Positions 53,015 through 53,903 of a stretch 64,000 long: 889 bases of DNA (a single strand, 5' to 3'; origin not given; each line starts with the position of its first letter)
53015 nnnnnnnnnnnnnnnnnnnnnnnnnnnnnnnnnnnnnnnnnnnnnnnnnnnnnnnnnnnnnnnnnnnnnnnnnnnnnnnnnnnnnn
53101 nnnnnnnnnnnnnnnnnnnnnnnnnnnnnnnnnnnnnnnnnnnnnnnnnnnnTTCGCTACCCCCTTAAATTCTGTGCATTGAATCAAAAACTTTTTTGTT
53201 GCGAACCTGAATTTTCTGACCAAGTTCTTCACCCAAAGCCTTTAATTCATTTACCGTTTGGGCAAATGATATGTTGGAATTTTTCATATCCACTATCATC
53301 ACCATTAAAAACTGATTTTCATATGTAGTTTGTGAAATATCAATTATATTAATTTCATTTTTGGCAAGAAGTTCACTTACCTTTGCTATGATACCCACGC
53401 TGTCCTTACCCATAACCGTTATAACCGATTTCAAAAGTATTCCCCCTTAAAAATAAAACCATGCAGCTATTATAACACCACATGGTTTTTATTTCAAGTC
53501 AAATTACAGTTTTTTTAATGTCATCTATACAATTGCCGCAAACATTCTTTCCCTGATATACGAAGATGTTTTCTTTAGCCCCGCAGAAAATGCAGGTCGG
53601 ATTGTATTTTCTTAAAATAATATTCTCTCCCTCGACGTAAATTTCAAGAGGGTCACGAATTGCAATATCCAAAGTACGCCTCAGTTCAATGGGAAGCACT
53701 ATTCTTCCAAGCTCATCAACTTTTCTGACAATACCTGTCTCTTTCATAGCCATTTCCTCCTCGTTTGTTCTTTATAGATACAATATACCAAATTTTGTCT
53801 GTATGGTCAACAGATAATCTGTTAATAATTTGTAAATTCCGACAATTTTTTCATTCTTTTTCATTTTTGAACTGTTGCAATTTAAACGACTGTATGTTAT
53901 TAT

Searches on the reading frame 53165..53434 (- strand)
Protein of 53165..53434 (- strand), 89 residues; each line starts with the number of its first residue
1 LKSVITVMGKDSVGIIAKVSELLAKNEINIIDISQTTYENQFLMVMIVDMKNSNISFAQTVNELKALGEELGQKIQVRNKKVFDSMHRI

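Call 64: search_protein_families(library=pfam, proteins=[window:53165-53434:-], max_evalue=0.00001)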
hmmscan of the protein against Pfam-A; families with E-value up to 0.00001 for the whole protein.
window:53165-53434:- (89 aa): 3 families
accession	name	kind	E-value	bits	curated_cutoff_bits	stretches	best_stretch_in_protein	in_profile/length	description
PF13740.12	ACT_6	-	1.6e-13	50.8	23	1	4-77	4-75/76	ACT domain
PF01842.31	ACT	-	9.5e-10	38.5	27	1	4-68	2-65/66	ACT domain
PF13840.12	ACT_7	-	1.8e-06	28.1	27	1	7-50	14-56/65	ACT domain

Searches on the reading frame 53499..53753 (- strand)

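Call 64: search_protein_families(library=pfam, proteins=[window:53499-53753:-], max_evalue=0.00001)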
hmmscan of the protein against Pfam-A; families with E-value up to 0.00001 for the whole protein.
window:53499-53753:- (84 aa): 1 family
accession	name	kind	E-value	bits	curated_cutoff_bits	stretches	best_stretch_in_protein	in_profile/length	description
PF04014.23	MazE_antitoxin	-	2.4e-11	43.9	24.7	1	9-52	1-45/48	Antidote-toxin recognition MazE, bacterial antitoxin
